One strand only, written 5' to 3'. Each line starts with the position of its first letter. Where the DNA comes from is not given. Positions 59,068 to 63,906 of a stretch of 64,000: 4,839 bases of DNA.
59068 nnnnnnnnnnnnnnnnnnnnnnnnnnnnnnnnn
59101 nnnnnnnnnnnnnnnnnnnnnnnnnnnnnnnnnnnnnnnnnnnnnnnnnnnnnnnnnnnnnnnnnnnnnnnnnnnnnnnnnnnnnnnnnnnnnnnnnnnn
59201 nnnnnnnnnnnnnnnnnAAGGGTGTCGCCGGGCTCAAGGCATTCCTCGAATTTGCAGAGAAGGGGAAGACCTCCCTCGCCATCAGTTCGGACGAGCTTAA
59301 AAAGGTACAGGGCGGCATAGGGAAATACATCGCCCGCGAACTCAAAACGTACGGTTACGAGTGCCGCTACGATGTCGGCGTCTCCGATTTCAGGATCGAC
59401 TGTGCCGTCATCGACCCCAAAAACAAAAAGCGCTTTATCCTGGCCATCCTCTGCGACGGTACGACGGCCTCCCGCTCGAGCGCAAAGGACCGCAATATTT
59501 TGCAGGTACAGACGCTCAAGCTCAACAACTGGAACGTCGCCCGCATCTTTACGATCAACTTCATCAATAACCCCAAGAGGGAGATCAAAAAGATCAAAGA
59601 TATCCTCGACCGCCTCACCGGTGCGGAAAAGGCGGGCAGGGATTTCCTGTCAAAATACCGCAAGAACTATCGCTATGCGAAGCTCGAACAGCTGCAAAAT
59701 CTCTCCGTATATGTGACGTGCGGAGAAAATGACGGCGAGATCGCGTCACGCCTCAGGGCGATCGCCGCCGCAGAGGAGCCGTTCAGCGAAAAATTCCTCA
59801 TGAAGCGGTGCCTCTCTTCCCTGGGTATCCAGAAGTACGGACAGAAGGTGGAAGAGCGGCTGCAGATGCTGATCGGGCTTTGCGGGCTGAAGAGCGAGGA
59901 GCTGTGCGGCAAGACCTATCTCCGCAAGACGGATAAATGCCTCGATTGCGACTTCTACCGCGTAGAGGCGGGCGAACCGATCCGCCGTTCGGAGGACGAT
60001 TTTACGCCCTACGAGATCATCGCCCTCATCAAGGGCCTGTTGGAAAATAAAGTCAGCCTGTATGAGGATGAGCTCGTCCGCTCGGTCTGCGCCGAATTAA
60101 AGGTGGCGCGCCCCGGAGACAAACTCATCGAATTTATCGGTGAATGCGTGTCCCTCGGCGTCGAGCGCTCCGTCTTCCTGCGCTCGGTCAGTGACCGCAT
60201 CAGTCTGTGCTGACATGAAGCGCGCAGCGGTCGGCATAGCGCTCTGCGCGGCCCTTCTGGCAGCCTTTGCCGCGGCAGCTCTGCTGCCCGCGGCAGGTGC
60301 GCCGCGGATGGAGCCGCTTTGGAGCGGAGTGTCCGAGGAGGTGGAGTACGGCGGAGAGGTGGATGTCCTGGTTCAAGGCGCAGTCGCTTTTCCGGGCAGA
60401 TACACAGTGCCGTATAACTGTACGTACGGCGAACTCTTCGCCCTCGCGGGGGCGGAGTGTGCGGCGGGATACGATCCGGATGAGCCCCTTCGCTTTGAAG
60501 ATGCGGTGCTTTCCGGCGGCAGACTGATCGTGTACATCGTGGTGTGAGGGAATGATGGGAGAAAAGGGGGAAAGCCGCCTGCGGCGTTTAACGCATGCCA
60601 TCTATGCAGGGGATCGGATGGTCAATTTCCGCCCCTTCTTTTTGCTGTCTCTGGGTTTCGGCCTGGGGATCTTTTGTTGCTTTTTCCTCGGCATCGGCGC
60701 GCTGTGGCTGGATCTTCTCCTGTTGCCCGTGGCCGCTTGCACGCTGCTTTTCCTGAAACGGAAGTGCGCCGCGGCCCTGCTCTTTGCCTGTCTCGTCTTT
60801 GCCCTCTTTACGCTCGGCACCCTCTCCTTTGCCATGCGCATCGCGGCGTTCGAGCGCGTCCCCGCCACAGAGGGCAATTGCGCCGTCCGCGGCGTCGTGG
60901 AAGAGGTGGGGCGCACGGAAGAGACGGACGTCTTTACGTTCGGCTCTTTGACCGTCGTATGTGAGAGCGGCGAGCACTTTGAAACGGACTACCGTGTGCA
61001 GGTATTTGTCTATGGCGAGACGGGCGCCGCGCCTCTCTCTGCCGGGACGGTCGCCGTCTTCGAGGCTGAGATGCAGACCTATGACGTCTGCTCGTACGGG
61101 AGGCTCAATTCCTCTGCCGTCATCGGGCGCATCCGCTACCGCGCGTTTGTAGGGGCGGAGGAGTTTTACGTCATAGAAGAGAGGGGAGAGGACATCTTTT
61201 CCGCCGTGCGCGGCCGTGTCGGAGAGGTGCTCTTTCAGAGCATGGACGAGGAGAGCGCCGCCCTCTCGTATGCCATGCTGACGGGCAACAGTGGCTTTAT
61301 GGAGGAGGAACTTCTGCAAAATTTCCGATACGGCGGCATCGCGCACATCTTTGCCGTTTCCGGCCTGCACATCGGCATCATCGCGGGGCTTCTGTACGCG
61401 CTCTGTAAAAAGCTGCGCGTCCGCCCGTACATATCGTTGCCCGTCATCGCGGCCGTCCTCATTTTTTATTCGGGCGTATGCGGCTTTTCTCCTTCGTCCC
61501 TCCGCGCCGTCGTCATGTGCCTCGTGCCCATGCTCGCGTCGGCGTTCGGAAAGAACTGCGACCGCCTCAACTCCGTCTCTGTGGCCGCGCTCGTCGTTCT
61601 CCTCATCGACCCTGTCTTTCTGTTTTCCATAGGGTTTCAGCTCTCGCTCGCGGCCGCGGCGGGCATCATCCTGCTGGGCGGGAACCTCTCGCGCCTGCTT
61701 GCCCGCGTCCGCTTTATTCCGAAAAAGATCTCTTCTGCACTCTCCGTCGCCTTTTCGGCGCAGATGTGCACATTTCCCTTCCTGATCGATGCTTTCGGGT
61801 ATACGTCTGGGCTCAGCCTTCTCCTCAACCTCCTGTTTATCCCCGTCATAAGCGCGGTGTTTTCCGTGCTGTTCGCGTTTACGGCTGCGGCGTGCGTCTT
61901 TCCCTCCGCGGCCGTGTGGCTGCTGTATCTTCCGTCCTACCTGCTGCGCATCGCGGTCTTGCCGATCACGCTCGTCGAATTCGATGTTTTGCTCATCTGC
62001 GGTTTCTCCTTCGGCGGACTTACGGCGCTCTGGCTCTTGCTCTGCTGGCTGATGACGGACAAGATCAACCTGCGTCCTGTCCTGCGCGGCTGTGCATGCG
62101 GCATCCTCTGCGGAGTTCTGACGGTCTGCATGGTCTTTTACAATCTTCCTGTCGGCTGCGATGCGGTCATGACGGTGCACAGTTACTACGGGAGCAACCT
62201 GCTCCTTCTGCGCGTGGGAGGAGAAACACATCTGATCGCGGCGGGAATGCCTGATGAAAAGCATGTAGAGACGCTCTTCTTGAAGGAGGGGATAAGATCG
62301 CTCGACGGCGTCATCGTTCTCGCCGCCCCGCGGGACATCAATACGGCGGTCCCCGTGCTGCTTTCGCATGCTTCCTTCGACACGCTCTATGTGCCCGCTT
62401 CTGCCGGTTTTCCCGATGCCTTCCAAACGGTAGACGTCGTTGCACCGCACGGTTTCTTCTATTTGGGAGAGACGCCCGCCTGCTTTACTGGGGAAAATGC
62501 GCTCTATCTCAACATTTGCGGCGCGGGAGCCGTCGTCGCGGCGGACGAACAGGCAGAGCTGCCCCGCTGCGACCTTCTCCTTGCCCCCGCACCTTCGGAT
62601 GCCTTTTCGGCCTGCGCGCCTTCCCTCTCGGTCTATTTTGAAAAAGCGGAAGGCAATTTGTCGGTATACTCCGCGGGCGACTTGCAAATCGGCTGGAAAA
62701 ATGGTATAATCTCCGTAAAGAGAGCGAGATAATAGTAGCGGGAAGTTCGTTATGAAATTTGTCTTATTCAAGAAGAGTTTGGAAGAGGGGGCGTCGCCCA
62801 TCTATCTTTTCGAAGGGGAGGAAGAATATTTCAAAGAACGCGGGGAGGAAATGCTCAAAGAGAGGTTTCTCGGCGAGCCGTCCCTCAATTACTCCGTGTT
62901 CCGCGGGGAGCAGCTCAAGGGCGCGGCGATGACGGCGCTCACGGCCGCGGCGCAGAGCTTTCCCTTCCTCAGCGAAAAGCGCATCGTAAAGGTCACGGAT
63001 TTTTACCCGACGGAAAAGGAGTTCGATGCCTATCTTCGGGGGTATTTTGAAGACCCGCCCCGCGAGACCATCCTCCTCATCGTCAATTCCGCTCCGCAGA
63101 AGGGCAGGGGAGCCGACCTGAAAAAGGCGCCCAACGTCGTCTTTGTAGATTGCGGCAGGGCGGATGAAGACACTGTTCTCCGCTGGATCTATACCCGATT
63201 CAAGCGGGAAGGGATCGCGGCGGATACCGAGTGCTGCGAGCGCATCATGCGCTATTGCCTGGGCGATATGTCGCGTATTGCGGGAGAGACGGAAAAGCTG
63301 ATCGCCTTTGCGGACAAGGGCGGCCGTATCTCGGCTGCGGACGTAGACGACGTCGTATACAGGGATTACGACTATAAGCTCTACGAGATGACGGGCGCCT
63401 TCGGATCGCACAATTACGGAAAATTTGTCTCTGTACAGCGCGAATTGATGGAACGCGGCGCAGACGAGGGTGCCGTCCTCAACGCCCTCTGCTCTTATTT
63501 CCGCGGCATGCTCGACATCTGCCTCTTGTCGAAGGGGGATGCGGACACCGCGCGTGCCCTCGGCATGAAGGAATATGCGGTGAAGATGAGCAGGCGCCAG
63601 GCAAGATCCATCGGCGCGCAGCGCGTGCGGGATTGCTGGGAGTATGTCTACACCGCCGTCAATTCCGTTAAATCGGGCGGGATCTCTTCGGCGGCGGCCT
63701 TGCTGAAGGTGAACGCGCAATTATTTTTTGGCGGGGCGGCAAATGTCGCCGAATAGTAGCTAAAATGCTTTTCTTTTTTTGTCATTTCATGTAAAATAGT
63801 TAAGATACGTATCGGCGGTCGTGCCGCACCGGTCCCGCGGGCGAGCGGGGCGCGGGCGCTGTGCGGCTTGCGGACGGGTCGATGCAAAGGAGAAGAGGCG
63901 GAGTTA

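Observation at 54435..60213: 1,889-aa DUF4011-type SF1 helicase with two apparently decayed catalytic modules, on its own promoter and joined to the comE operon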

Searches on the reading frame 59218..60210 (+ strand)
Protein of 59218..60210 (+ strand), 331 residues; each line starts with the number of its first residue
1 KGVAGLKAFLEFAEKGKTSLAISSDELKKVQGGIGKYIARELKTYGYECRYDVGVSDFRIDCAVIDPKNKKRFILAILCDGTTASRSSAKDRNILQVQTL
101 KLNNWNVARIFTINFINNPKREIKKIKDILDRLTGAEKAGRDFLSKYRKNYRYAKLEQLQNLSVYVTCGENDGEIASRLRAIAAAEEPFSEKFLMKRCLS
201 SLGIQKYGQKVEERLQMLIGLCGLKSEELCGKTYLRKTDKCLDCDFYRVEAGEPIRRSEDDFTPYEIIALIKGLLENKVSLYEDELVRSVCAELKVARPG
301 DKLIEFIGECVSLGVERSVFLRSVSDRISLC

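Call 65: predict_structure(alignment_id=A4)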
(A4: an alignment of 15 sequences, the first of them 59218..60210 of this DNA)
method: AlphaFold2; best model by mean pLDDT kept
length: 331 residues; sequences in the alignment: 15
mean_pLDDT: 79.7   pTM: 0.58
mean pLDDT of the five models: 79.7, 77.6, 77.5, 77.3, 77.1
residues with pLDDT >= 90: 97; 70-90: 163; 50-70: 42; < 50: 29
segments of 3 or more residues with pLDDT < 50: 21-31, 82-92, 138-141
pLDDT, mean of each block of 10 residues (from residue 1): 58 60 40 78 89 72 85 83 44 66 77 79 86 64 79 86 92 94 87 91 90 94 89 85 82 62 90 86 90 81 91 92 88 84
secondary structure, 60 per line:
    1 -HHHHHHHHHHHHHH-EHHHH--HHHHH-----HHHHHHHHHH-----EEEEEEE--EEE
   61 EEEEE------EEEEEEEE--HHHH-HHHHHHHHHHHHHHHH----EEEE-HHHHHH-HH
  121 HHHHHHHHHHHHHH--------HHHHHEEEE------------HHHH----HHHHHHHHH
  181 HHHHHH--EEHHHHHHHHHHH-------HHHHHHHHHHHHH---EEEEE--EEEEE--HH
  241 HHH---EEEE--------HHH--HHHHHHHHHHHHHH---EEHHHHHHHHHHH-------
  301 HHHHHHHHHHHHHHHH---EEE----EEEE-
elements in order: H2-15 H18-21 H24-28 H34-43 E49-55 E58-65 E72-79 H82-85 H87-102 E107-110 H112-117 H119-134 H143-147 E148-151 H164-167 H172-186 H191-201 H209-221 E225-229 E232-236 H239-243 E247-250 H264-277 H283-293 H301-316 E320-322 E327-330

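Call 68: fold_search(model_id=the predicted structure, library=pdb)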
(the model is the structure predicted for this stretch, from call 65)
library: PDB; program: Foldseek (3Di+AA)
matches with E <= 10: 622; with E <= 0.001: 2
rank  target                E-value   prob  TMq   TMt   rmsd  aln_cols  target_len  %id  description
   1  8ij1_A                8.3e-04  0.99  0.17  0.08  20.2       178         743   12  Protomer 1 and 2 of the asymmetry trimer of the Cul2-Rbx1-EloBC-FEM1B ubiquitin ligase complex (released 2024-02-28)
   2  7shk_A                9.3e-04  0.93  0.17  0.08  21.6       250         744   12  Structure of Xenopus laevis CRL2Lrr1 (State 1) (released 2021-12-08)
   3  9efq_J                1.0e-03  1.00  0.20  0.16  22.7       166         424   13  Cryo-EM structure of COP9 signalosome precatalytic state with neddylated cullin-2 (released 2025-12-03)
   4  9qo1_I                1.0e-03  0.97  0.19  0.12  24.4       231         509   16  Activated 9-subunit COP9 signalosome and neddylated SCF (SKP1-SKP2-CKS1) complex structure (released 2026-02-11)
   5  9efm_J                2.3e-03  0.99  0.18  0.18  22.3       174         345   17  Cryo-EM structure of COP9 signalosome precatalytic state with neddylated cullin-1 (released 2025-12-03)
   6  8b3i_e                3.9e-03  0.90  0.18  0.09  29.3       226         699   12  CRL4CSA-E2-Ub (state 2) (released 2023-09-27)
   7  6ttu_C                4.1e-03  0.97  0.18  0.09  27.0       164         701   17  Ubiquitin Ligation to substrate by a cullin-RING E3 ligase at 3.7A resolution: NEDD8-CUL1-RBX1 N98R-SKP1-monomeric b-T (released 2020-02-12)
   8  8cdj_C                4.1e-03  0.77  0.18  0.09  22.2       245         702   14  CAND1 b-hairpin++-SCF-SKP2 CAND1 rolling SCF engaged (released 2023-04-19)
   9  9xzj_C                4.9e-03  0.98  0.19  0.09  18.3       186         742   16  Cryo-EM structure of F-box helicase 1 (FBH1) bound to an SCF ubiquitin ligase complex and a 3-way DNA fork (consensus  (released 2026-01-28)
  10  2xub                  5.8e-03  0.92  0.17  0.13  16.7       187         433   12  Human RPC62 subunit structure (released 2011-03-02)
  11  8k9i_C                6.2e-03  0.82  0.19  0.10  21.3       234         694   17  Structure of CUL3-RBX1-KLHL22 complex without CUL3 NA motif (released 2024-05-29)
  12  7z8r_C                6.6e-03  0.95  0.18  0.09  19.8       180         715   14  CAND1-CUL1-RBX1 (released 2023-04-19)
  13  2zme_B                6.9e-03  0.96  0.27  0.37  24.8       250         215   14  Integrated structural and functional model of the human ESCRT-II complex (released 2008-11-04)
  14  8dk1_E                9.3e-03  0.87  0.18  0.30  13.8       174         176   13  CryoEM structure of JetABC (head construct) from Pseudomonas aeruginosa PA14 (released 2022-10-05)
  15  2v9v                  9.8e-03  0.99  0.23  0.44   6.3       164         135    8  Crystal Structure of Moorella thermoacetica SelB(377-511) (released 2007-09-11)
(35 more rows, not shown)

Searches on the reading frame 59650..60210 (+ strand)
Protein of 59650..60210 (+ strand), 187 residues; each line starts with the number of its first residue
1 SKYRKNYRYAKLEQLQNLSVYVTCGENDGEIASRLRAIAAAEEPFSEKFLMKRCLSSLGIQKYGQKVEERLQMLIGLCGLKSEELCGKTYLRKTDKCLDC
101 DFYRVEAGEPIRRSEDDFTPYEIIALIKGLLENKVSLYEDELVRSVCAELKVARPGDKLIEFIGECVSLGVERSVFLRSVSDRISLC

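Call 10: search_protein_families(library=pfam, proteins=[window:59650-60210:+], max_evalue=1)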
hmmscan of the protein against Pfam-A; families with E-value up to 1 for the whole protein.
window:59650-60210:+ (187 aa): 1 family
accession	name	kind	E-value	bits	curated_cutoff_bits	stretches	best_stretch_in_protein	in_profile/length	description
PF11784.13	DUF3320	-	0.0044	17.4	25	1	26-69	7-50/50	Protein of unknown function (DUF3320)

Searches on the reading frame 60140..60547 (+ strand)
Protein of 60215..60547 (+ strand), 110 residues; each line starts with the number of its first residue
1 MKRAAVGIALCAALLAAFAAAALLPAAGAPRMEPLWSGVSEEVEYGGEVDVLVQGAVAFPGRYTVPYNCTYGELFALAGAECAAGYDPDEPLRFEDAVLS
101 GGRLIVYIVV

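Call 7: search_protein_families(library=ncbifam, proteins=[window:60215-60547:+], max_evalue=0.001)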
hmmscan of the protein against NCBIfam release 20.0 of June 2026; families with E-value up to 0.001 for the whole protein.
window:60215-60547:+ (110 aa): 0 families

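Call 10: search_protein_families(library=pfam, proteins=[window:60215-60547:+, window:60140-60547:+], max_evalue=1)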
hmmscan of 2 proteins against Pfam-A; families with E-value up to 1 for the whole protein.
window:60215-60547:+ (110 aa): 0 families

window:60140-60547:+ (135 aa): 1 family
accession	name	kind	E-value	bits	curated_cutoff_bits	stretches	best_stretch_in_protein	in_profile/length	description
PF01780.25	Ribosomal_L37ae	-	0.19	12.3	21.9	1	24-52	42-70/85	Ribosomal L37ae protein family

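Call 52: search_solved_structures(query=window:60215-60547:+, max_evalue=10)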
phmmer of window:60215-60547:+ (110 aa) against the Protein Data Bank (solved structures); distinct sequences matched with E-value up to 10: 47.
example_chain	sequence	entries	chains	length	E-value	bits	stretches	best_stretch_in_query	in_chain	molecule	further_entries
4fx8_A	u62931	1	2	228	0.15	15.2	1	29-104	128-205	Orotidine 5'-phosphate decarboxylase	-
3v1p_A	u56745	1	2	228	0.19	14.9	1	29-103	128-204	Orotidine 5'-phosphate decarboxylase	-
1km2_A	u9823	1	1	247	0.22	14.7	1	29-103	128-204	OROTIDINE 5'-PHOSPHATE DECARBOXYLASE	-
3m1z_A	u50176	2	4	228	0.25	14.5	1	30-103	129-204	Orotidine 5'-phosphate decarboxylase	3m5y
3lld_A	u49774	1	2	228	0.25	14.5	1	22-103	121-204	Orotidine 5'-phosphate decarboxylase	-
3lhz_A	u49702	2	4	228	0.36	14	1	29-103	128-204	Orotidine 5'-phosphate decarboxylase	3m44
3p5y_A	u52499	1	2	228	0.44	13.7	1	24-103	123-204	Orotidine 5'-phosphate decarboxylase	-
3nq6_A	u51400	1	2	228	0.45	13.7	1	29-103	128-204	Orotidine 5'-phosphate decarboxylase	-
3nqa_A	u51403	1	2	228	0.5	13.6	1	59-103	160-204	Orotidine 5'-phosphate decarboxylase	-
4fx6_M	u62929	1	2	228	0.51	13.5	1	29-104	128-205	Orotidine 5'-phosphate decarboxylase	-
3qmr_A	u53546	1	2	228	0.51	13.5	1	28-103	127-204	Orotidine 5'-phosphate decarboxylase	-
4lw7_A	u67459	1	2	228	0.52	13.5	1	23-103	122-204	Orotidine 5'-phosphate decarboxylase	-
4gc4_A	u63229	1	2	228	0.6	13.3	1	28-104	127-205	Orotidine 5'-phosphate decarboxylase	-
3lty_A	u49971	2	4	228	0.61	13.3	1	30-103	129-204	Orotidine 5'-phosphate decarboxylase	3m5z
3lhw_A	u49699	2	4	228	0.62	13.2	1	30-103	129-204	Orotidine 5'-phosphate decarboxylase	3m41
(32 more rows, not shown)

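Call 79: find_homologous_proteins(query=window:60215-60547:+, max_evalue=0.001)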
Query window:60215-60547:+ (110 aa): 6 proteins with E <= 0.001 among 627 candidates.
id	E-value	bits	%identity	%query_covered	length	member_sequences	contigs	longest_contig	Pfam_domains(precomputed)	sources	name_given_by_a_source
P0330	1.1e-62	227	98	100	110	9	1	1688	-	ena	-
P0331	1.5e-45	171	76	100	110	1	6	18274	-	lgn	-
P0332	1.3e-40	155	73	100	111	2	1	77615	-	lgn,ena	-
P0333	1.9e-17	81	51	73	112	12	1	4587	-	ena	-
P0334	4.8e-14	70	65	42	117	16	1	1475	-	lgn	-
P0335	2.7e-12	64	48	78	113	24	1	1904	PF10531.16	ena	-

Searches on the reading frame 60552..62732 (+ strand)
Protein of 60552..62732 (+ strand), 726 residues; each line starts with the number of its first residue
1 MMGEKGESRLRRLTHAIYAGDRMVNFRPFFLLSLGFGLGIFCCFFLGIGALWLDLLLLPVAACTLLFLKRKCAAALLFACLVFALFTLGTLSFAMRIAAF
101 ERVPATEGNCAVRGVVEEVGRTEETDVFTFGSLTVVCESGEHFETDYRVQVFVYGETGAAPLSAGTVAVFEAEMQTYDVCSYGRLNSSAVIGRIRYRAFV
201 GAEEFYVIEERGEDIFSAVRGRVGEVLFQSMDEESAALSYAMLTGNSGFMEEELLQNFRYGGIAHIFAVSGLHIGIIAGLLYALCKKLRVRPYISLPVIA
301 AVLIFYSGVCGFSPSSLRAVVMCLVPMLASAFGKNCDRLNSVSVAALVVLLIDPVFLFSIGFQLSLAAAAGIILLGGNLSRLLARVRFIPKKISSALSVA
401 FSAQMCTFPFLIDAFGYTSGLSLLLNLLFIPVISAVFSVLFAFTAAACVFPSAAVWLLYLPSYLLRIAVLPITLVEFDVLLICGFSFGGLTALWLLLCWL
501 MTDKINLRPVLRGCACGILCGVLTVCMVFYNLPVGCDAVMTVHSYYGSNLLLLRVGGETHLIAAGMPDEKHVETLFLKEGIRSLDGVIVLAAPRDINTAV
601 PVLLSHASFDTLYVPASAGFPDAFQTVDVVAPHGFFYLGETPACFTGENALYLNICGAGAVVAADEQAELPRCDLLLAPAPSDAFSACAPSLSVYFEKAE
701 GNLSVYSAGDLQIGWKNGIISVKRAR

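Call 7: search_protein_families(library=ncbifam, proteins=[window:60552-62732:+], max_evalue=0.001)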
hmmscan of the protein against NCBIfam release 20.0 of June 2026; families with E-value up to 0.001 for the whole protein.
window:60552-62732:+ (726 aa): 4 families
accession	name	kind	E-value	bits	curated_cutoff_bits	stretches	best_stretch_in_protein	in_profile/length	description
TIGR00360.1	ComEC_N-term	subfamily_domain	1.4e-29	103.5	36.5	1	263-437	1-168/171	ComEC/Rec2-related protein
TIGR00361.1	ComEC_Rec2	equivalog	9.3e-27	93.4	190.05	1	234-608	127-516/663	DNA internalization-related competence protein ComEC/Rec2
NF045979.1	ComEC_MAG0480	equivalog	8e-21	74.3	150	1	251-444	210-397/461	MAG0480 family ComEC-like protein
NF008580.0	PRK11539.1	equivalog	1.4e-12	46.8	969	1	240-476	204-447/758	ComEC family protein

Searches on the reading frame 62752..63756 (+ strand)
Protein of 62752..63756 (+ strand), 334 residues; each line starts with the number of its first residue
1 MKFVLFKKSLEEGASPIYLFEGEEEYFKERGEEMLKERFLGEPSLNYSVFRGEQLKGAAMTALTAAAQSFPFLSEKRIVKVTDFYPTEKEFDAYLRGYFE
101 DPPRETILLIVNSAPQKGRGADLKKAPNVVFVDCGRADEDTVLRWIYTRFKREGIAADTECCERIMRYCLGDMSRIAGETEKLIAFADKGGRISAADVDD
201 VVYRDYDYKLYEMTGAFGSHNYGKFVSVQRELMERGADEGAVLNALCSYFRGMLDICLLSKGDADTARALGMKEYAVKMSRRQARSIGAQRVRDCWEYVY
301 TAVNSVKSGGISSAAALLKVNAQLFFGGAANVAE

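Call 7: search_protein_families(library=ncbifam, proteins=[window:62752-63756:+], max_evalue=0.001)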
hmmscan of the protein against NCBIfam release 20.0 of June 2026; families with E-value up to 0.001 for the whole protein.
window:62752-63756:+ (334 aa): 8 families
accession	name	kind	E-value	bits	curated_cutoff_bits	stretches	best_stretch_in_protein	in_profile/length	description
TIGR01128.2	holA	equivalog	3.2e-51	174.6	80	1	17-318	1-310/316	DNA polymerase III subunit delta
NF005918.0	PRK07914.1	equivalog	4.5e-08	33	420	1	14-309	5-299/321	hypothetical protein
NF004165.0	PRK05629.1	equivalog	3.5e-07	29.6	301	1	15-292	7-282/319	DNA polymerase III subunit delta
NF006302.0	PRK08487.1-5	equivalog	8.3e-07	28.9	296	1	6-288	6-280/323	DNA polymerase III subunit delta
NF011516.0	PRK14955.1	equivalog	9.7e-06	24.6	560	1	91-259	144-311/397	DNA polymerase III subunits gamma and tau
NF011515.0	PRK14954.1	equivalog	3.6e-05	22.6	1117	1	91-259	144-311/620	DNA polymerase III subunits gamma and tau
NF011531.0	PRK14971.1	equivalog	4.5e-05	22.5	685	1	90-275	137-311/614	DNA polymerase III subunit gamma/tau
TIGR02397.1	dnaX_nterm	equivalog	7.9e-05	22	250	1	100-308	142-339/355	DNA polymerase III subunit gamma/tau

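Call 81: find_related_loci(query=window:62752-63753:+, collection=metagenome_contigs, flank=10000)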
Query window:62752-63753:+ (334 aa) in metagenome_contigs; peptide patterns used: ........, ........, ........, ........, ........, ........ (x = any residue, [..] = any of these).
99 stretches matched a pattern; 18 encode a relative of the query (tblastn E <= 1e-3); 18 distinct loci.
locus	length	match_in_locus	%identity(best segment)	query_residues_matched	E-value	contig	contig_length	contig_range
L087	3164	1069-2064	78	1-332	0e+0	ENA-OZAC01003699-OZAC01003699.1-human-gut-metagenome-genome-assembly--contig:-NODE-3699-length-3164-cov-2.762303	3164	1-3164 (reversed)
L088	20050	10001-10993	73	1-332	3e-160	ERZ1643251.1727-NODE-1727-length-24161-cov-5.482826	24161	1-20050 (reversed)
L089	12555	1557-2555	69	1-333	4e-159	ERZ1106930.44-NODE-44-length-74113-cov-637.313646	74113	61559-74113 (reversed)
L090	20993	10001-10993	68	1-331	1e-154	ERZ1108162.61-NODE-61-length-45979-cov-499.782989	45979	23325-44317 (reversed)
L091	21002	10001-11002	67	1-334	4e-154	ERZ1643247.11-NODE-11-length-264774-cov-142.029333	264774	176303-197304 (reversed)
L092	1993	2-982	68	5-331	8e-164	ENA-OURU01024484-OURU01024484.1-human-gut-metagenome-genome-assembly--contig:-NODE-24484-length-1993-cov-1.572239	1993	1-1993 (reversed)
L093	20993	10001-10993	66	1-333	8e-149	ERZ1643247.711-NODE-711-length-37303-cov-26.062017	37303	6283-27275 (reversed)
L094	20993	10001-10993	67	1-331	1e-146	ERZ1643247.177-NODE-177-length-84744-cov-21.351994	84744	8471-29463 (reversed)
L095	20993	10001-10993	66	1-331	2e-146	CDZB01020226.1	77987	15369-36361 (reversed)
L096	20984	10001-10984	62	1-328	7e-142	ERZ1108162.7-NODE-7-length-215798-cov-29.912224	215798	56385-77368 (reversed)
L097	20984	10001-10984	62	1-328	4e-141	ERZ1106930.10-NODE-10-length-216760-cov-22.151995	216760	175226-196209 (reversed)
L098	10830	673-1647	65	1-326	6e-136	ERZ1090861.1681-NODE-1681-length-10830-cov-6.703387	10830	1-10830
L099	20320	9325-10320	67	1-332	6e-155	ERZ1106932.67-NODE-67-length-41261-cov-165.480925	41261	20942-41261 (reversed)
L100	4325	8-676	63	106-328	5e-91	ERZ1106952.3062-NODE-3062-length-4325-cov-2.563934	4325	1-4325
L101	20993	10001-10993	68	1-331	1e-154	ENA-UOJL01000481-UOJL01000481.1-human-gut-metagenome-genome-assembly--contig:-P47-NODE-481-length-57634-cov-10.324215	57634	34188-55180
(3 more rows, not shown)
